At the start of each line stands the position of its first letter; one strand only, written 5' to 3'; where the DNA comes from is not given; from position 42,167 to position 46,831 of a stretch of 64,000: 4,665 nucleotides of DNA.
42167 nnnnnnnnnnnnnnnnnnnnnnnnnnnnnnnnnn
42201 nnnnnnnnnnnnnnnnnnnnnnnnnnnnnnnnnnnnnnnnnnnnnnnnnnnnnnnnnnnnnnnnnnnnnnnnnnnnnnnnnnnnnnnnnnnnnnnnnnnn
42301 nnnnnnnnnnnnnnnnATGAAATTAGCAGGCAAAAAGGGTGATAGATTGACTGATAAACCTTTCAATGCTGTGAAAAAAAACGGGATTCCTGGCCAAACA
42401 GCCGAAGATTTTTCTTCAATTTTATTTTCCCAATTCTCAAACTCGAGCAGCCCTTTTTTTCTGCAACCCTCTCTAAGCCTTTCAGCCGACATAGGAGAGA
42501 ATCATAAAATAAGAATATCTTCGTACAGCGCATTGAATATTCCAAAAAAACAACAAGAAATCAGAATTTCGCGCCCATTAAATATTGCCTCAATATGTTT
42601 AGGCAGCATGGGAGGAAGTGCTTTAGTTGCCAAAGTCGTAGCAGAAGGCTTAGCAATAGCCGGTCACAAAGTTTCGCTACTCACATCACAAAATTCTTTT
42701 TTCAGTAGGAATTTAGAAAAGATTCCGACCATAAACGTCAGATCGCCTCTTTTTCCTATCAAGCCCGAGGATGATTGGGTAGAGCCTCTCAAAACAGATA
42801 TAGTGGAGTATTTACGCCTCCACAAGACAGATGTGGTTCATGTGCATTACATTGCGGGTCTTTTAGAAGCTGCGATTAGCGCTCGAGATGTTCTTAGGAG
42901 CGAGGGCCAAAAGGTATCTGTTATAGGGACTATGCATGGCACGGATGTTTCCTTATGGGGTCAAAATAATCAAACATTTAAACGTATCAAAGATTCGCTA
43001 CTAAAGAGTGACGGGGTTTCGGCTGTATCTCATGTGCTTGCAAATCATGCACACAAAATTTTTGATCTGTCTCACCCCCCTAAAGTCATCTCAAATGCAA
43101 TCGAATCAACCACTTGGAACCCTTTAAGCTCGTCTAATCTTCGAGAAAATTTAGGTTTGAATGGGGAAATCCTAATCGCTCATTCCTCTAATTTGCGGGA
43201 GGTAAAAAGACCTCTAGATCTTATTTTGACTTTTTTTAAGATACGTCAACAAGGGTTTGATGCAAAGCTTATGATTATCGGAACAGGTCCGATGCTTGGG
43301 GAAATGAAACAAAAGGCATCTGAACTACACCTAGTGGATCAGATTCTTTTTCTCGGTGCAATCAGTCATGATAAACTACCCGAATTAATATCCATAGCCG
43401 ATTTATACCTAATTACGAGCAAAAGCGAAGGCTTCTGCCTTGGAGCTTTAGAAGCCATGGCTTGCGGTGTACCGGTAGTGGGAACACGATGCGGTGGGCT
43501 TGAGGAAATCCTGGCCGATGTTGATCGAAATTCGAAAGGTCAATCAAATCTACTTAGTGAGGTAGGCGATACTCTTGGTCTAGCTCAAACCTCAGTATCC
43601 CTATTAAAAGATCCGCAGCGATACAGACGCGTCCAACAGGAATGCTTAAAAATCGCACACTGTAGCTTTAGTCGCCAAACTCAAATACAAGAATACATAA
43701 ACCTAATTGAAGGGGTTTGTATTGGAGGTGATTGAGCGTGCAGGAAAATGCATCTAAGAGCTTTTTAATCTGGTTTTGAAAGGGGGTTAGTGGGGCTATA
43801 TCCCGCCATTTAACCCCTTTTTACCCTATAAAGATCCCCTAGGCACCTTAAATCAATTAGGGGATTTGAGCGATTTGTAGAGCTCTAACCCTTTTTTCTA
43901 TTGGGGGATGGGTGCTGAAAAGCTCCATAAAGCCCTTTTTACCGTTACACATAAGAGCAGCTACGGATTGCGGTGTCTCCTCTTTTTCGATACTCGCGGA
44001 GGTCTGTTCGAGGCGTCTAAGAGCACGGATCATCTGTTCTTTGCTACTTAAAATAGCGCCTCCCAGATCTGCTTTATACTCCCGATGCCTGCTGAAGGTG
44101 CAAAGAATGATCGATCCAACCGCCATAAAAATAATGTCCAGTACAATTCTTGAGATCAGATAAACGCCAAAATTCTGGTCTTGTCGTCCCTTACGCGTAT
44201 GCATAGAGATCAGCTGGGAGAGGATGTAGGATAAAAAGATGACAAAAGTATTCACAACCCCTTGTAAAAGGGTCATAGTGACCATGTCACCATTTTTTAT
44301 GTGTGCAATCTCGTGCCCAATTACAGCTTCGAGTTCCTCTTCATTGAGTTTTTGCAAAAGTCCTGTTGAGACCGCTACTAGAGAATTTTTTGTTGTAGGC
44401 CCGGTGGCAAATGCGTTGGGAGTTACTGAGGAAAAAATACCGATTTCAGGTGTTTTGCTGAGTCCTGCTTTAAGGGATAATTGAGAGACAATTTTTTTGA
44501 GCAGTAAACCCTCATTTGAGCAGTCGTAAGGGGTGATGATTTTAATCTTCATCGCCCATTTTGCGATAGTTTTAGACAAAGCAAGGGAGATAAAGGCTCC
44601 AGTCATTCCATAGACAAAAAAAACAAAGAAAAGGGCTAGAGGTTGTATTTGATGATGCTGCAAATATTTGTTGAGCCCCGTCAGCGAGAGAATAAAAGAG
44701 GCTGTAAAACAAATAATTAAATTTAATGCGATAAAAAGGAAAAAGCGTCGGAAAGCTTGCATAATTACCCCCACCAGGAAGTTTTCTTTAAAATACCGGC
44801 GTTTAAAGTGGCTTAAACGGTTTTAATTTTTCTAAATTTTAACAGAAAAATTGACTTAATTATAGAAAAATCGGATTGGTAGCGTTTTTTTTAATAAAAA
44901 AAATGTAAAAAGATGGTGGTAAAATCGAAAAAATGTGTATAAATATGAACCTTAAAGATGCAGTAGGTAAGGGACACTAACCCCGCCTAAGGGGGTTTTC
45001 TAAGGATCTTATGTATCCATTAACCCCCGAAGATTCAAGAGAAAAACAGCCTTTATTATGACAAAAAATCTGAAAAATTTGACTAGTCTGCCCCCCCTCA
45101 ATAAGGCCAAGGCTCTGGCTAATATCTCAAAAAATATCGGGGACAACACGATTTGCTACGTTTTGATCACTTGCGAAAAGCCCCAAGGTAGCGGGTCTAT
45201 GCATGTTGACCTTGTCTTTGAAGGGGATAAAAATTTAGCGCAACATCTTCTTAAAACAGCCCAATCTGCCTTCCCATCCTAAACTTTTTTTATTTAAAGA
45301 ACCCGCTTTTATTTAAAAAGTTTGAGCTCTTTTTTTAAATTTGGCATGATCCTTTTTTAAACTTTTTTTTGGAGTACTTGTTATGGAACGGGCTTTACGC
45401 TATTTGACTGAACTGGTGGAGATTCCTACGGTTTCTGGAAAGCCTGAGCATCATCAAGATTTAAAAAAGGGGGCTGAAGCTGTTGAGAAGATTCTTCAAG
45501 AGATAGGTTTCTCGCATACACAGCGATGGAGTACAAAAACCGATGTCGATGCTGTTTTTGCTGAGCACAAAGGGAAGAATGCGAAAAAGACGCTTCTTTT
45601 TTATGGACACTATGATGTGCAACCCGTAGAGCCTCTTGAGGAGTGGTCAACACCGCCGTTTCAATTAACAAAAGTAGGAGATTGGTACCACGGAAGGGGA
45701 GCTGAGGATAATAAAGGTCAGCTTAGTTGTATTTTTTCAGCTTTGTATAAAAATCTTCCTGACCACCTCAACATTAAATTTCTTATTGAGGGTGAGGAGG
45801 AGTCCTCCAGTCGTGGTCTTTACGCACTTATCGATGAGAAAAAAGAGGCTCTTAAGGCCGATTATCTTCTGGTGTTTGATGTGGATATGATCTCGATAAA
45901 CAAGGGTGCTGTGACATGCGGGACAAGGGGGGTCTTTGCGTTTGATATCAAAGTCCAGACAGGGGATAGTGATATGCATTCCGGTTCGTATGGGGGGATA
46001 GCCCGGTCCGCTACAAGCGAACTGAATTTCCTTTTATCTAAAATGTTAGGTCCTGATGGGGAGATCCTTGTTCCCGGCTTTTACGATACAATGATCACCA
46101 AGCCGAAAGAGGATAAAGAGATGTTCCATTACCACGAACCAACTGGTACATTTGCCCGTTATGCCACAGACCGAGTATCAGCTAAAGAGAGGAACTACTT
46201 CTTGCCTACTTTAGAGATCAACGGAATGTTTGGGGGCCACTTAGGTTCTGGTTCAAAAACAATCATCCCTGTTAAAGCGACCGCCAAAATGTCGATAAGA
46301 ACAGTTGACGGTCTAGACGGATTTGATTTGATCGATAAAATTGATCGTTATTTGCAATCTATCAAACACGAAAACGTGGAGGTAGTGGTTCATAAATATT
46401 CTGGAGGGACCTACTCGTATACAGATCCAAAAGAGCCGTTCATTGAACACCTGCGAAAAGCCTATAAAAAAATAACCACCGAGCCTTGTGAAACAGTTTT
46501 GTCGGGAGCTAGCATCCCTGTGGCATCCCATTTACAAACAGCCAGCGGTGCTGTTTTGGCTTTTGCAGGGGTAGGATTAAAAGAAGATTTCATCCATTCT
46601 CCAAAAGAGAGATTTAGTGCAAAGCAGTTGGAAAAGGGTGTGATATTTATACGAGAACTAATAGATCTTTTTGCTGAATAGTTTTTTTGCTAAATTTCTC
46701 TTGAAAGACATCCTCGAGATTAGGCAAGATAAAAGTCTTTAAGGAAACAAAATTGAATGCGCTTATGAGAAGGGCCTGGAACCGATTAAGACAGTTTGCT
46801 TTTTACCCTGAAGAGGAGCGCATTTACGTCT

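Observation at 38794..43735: Compact two-gene bacillithiol cassette in a Chlamydia-like genome, with BshB and BshC fused into one 1182-aa polypeptide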

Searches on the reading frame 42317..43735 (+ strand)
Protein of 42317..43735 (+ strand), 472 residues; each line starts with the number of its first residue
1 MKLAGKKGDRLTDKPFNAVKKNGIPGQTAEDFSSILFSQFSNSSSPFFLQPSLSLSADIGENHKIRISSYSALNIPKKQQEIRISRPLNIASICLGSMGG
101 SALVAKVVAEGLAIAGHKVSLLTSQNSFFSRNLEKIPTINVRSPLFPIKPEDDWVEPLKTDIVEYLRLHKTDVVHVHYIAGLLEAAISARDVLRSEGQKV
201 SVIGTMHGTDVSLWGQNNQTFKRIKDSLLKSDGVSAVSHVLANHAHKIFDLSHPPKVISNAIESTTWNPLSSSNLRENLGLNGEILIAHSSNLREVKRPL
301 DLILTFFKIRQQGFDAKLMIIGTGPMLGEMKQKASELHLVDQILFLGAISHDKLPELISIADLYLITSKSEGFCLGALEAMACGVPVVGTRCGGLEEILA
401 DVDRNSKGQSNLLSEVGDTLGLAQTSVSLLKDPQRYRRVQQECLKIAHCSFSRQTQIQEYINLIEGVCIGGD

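Call 3: search_protein_families(library=ncbifam, proteins=[window:42317-43735:+], max_evalue=0.01)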
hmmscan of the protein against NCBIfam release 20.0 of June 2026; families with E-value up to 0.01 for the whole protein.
window:42317-43735:+ (472 aa): 40 families (the best 25 are shown)
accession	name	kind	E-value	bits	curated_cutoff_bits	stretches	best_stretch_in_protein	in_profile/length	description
TIGR03999.1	thiol_BshA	equivalog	5.4e-81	272.4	273.7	1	89-465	2-371/375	N-acetyl-alpha-D-glucosaminyl L-malate synthase BshA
TIGR03088.1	stp2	hypoth_equivalog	3.3e-25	88.9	409.05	1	165-464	76-370/374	TIGR03088 family PEP-CTERM/XrtA system glycosyltransferase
NF041876.1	EPS_EpsE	equivalog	2.5e-22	79.7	400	1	282-453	212-382/389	exopolysaccharide biosynthesis GT4 family glycosyltransferase EpsE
TIGR04157.1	glyco_rSAM_CFB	subfamily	2.5e-20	72.8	400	1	219-453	158-395/406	TIGR04157 family glycosyltransferase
TIGR04047.1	MSMEG_0565_glyc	hypoth_equivalog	1.1e-19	70.8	259.85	1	108-401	21-316/373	MSMEG_0565 family glycosyltransferase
NF047684.1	TeichurnBiosyTuaC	equivalog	5.1e-18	65.2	550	1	170-452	108-374/391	teichuronic acid biosynthesis protein TuaC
NF038255.1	exopoly_VpsD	equivalog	5.3e-17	61.8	300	1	162-398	93-320/381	VpsD family glycosyltransferase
TIGR04063.1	stp3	hypoth_equivalog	1.8e-14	53.4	442.05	1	257-461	184-389/397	TIGR04063 family PEP-CTERM/XrtA system glycosyltransferase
TIGR03449.1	mycothiol_MshA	equivalog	2.8e-14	52.9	462.5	1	256-455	191-391/406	D-inositol-3-phosphate glycosyltransferase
NF038229.1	Glyco4_Geo_Pelo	equivalog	1e-13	51.1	400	1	196-467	75-336/338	GPMC system family 4 glycosyltransferase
NF038011.1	PelF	equivalog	2.4e-12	46.7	100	1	327-463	353-488/489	GT4 family glycosyltransferase PelF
NF049988.1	MGlcDAGSynMgs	equivalog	8.9e-12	45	400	1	271-389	199-318/398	alpha-monoglucosyldiacylglycerol synthase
NF047880.1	glyco_SdgA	exception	1.8e-11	43.3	800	1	192-463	231-486/488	serine-aspartate repeat adhesin O-glycosyltransferase SdgA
NF038298.1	EPS_HpsO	equivalog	2.1e-10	40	575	1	262-458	178-378/388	hormogonium polysaccharide biosynthesis glycosyltransferase HpsO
NF012028.0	PRK15484.1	subfamily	2.2e-10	40.2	618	1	256-401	164-318/380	lipopolysaccharide N-acetylglucosaminyltransferase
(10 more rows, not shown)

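Call 4: search_protein_families(library=pfam, proteins=[window:42317-43735:+], max_evalue=0.01)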
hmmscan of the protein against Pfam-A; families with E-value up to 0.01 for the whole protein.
window:42317-43735:+ (472 aa): 6 families
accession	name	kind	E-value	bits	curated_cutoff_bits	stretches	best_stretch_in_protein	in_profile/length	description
PF00534.26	Glycos_transf_1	-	6.1e-29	101.2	26.4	1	275-440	5-166/172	Glycosyl transferases group 1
PF13692.12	Glyco_trans_1_4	-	4.7e-24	85.7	27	1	287-432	4-142/142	Glycosyl transferases group 1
PF13439.12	Glyco_transf_4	-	5e-16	59.6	28.5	1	98-263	1-167/170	Glycosyltransferase Family 4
PF20706.3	GT4-conflict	-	1.4e-08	34.6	26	1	351-410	272-331/385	Family 4 Glycosyltransferase in conflict systems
PF13579.12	Glyco_trans_4_4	-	1.8e-07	32.1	29.7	1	99-247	1-144/158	Glycosyl transferase 4-like domain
PF13477.12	Glyco_trans_4_2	-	1.7e-06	28.7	23.4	1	93-225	2-125/139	Glycosyl transferase 4-like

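Call 8: list_cluster_members(proteins=[P0001, window:42317-43735:+])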
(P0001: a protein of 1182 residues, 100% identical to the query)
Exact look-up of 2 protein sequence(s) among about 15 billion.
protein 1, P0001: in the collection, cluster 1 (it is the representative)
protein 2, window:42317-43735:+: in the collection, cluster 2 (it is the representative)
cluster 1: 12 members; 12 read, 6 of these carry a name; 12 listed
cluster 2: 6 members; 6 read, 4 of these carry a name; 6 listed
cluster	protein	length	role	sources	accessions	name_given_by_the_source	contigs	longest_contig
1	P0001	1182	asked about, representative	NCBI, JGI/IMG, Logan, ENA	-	bacillithiol biosynthesis cysteine-adding enzyme BshC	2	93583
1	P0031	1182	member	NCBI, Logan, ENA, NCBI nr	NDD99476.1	bacillithiol biosynthesis cysteine-adding enzyme BshC [bacterium]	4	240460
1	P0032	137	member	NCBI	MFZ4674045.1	MAG: PIG-L deacetylase family protein, partial [Chlamydiia bacterium]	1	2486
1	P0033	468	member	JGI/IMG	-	uncharacterized protein YllA (UPF0747 family)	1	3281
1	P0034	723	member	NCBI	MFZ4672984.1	MAG: bacillithiol biosynthesis cysteine-adding enzyme BshC, partial [Chlamydiia bacterium]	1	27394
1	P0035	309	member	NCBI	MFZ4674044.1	MAG: class I SAM-dependent DNA methyltransferase [Chlamydiia bacterium]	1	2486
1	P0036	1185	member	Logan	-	-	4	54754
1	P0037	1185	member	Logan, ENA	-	-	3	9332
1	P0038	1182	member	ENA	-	-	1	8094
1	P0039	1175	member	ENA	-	-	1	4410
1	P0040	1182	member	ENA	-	-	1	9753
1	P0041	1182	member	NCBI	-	-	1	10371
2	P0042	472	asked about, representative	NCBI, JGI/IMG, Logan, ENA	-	N-acetyl-alpha-D-glucosaminyl L-malate synthase BshA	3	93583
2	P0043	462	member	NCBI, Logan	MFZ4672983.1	MAG: glycosyltransferase [Chlamydiia bacterium]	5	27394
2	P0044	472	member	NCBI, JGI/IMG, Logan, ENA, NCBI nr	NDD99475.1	glycosyltransferase [bacterium] | N-acetyl-alpha-D-glucosaminyl L-malate synthase BshA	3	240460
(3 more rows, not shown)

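Call 60: search_solved_structures(query=window:42317-43732:+, max_evalue=1e-10, show_alignments=2)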
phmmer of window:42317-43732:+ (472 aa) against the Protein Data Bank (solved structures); distinct sequences matched with E-value up to 1e-10: 5.
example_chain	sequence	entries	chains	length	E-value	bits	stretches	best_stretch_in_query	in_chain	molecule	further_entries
3mbo_A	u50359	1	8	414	5.6e-54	187.1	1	78-461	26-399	Glycosyltransferase, group 1 family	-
2jjm_A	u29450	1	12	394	4.3e-53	184.2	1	88-461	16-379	GLYCOSYL TRANSFERASE, GROUP 1 FAMILY PROTEIN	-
6d9t_A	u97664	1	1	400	2.2e-43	152.2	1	88-445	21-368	Glycosyl transferase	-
6n1x_A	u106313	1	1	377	2.8e-43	151.8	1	89-445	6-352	Glycosyltransferase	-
5d00_A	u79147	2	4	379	4.4e-43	151.2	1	86-462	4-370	N-acetyl-alpha-D-glucosaminyl L-malate synthase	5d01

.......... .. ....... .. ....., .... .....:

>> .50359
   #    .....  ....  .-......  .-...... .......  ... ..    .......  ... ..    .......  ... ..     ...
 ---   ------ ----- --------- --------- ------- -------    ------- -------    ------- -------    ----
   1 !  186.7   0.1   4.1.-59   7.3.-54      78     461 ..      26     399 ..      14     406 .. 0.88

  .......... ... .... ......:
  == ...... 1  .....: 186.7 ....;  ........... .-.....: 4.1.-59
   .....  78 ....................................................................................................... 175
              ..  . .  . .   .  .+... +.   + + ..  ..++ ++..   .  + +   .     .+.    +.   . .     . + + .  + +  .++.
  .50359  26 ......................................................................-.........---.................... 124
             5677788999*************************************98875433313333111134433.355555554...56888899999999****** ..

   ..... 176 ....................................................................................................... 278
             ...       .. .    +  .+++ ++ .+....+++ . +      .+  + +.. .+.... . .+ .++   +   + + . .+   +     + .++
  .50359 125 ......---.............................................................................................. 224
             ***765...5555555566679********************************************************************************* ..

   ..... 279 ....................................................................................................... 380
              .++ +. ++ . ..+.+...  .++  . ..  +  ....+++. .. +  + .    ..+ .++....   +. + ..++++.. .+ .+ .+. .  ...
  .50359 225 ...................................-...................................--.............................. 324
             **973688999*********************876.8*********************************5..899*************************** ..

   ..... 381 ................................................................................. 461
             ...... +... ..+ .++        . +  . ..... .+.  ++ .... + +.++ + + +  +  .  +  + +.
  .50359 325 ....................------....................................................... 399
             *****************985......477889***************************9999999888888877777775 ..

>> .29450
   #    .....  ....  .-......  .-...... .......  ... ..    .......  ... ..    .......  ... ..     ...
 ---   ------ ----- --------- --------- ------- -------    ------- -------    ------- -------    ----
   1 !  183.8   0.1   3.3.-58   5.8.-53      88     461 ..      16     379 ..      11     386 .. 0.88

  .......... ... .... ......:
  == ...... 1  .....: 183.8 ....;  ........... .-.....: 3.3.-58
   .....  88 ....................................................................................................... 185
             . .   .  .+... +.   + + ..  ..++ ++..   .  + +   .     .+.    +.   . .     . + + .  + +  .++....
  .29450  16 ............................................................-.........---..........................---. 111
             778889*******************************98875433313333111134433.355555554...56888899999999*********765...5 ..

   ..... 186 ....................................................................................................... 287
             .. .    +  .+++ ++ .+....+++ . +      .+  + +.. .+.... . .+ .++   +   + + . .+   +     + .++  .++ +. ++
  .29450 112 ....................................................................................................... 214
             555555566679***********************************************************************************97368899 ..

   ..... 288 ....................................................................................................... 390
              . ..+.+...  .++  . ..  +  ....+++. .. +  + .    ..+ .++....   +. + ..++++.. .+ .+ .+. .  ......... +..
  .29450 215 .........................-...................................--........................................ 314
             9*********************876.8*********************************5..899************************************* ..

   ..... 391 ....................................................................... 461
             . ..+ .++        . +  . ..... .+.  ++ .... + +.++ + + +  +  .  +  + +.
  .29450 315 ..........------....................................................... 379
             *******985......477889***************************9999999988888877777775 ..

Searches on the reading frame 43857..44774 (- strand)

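Call 3: search_protein_families(library=ncbifam, proteins=[window:43857-44774:-], max_evalue=0.01)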
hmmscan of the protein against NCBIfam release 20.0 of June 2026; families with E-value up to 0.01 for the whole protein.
window:43857-44774:- (305 aa): 11 families
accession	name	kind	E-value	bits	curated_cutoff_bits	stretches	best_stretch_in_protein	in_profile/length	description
NF003965.0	PRK05457.1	equivalog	7e-98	327.5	245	1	9-301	2-283/285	protease HtpX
NF002669.0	PRK02391.1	equivalog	4.8e-45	154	341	1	51-300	44-289/298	zinc metalloprotease HtpX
NF003425.0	PRK04897.1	equivalog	3.2e-40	138.2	355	1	57-300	51-296/298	zinc metalloprotease HtpX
NF002775.0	PRK02870.1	equivalog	1.8e-38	132.7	285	1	8-301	31-335/338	zinc metalloprotease HtpX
NF002839.0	PRK03072.1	equivalog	1.6e-37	129.2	412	1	49-300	35-282/291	zinc metalloprotease HtpX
NF002826.0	PRK03001.1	equivalog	2.6e-37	128.5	369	1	91-300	69-276/285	zinc metalloprotease HtpX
NF002363.0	PRK01345.1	equivalog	7.7e-35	120.5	422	1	91-300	68-276/318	zinc metalloprotease HtpX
NF002322.0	PRK01265.1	equivalog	4.6e-23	82.2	275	1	19-262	16-256/325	zinc metalloprotease HtpX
NF052399.1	M48_lipo_LoiP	exception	4.8e-06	26.2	365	1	110-163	88-137/247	metalloprotease LoiP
NF000326.1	blaR1_generic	equivalog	0.0015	17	400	1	57-261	111-305/585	BlaR1 family beta-lactam sensor/signal transducer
NF052400.1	M48_BAM_BepA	equivalog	0.0039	16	570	1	132-160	110-139/483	beta-barrel assembly-enhancing protease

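Call 4: search_protein_families(library=pfam, proteins=[window:43857-44774:-], max_evalue=0.01)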
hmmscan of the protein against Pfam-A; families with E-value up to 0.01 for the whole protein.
window:43857-44774:- (305 aa): 4 families
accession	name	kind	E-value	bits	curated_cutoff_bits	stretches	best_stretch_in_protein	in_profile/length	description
PF01435.24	Peptidase_M48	-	6.6e-39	134.1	20.3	1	92-300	7-183/186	Peptidase family M48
PF05569.17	Peptidase_M56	-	1.5e-05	24.8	31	1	95-172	143-217/296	BlaR1 peptidase M56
PF06271.18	RDD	-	0.00012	22.8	24.1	1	7-81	4-84/137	RDD family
PF01433.26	Peptidase_M1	-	0.0083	16.2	27.7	0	130-168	49-87/218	Peptidase family M1 domain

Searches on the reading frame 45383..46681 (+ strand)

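Call 3: search_protein_families(library=ncbifam, proteins=[window:45383-46681:+], max_evalue=0.01)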
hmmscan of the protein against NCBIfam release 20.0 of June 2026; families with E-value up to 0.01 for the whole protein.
window:45383-46681:+ (432 aa): 43 families (the best 25 are shown)
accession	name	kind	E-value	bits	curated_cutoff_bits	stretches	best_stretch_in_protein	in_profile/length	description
NF006053.0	PRK08201.1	equivalog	6.5e-92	308.8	441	1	2-427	14-450/458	dipeptidase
NF006579.0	PRK09104.1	subfamily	9.3e-86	288.6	327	1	2-421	18-453/465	hypothetical protein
NF005914.0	PRK07907.1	subfamily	2e-70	237.9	300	1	1-421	17-444/456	hypothetical protein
NF005034.0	PRK06446.1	subfamily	3.5e-58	197.4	369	1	2-430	2-433/436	hypothetical protein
NF005478.0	PRK07079.1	subfamily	2.8e-46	158.4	330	1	6-368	21-392/469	hypothetical protein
NF009557.0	PRK13009.1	equivalog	2.4e-26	92.8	284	2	3-192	4-189/377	succinyl-diaminopimelate desuccinylase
NF006399.0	PRK08651.1-2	equivalog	3.6e-26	92.1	381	1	4-427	6-401/405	succinyl-diaminopimelate desuccinylase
TIGR01910.1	DapE-ArgE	subfamily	1.2e-25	90.5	217.6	1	6-193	2-187/373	ArgE/DapE family deacylase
TIGR01246.1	dapE_proteo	equivalog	1.5e-19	70.3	361.8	1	6-192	3-185/370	succinyl-diaminopimelate desuccinylase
NF006596.0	PRK09133.1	subfamily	2.4e-19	69.2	349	1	5-168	41-205/474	hypothetical protein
NF010589.0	PRK13983.1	equivalog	2.2e-18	66.4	333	1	4-166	16-189/409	M20 family metallo-hydrolase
NF005710.0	PRK07522.1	subfamily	6.5e-18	65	412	1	3-157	9-159/391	acetylornithine deacetylase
TIGR01892.1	AcOrn-deacetyl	equivalog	2.7e-16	59.6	297.7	1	8-164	3-154/365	acetylornithine deacetylase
NF006370.0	PRK08596.1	equivalog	1.1e-15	57.1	412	1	4-173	19-187/425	acetylornithine deacetylase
NF006326.0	PRK08554.1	equivalog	1.2e-15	57.3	354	1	5-193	12-193/446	peptidase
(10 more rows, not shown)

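Call 4: search_protein_families(library=pfam, proteins=[window:45383-46681:+], max_evalue=0.01)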
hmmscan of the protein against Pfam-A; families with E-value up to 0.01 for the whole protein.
window:45383-46681:+ (432 aa): 3 families
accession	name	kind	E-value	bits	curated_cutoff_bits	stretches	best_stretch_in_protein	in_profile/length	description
PF01546.33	Peptidase_M20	-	2e-27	96.9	24.6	1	72-427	1-204/206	Peptidase family M20/M25/M40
PF07687.19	M20_dimer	-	4.1e-10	40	21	1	180-330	2-105/107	Peptidase dimerisation domain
PF04389.22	Peptidase_M28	-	0.00014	22.1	21.3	1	58-179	2-104/193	Peptidase family M28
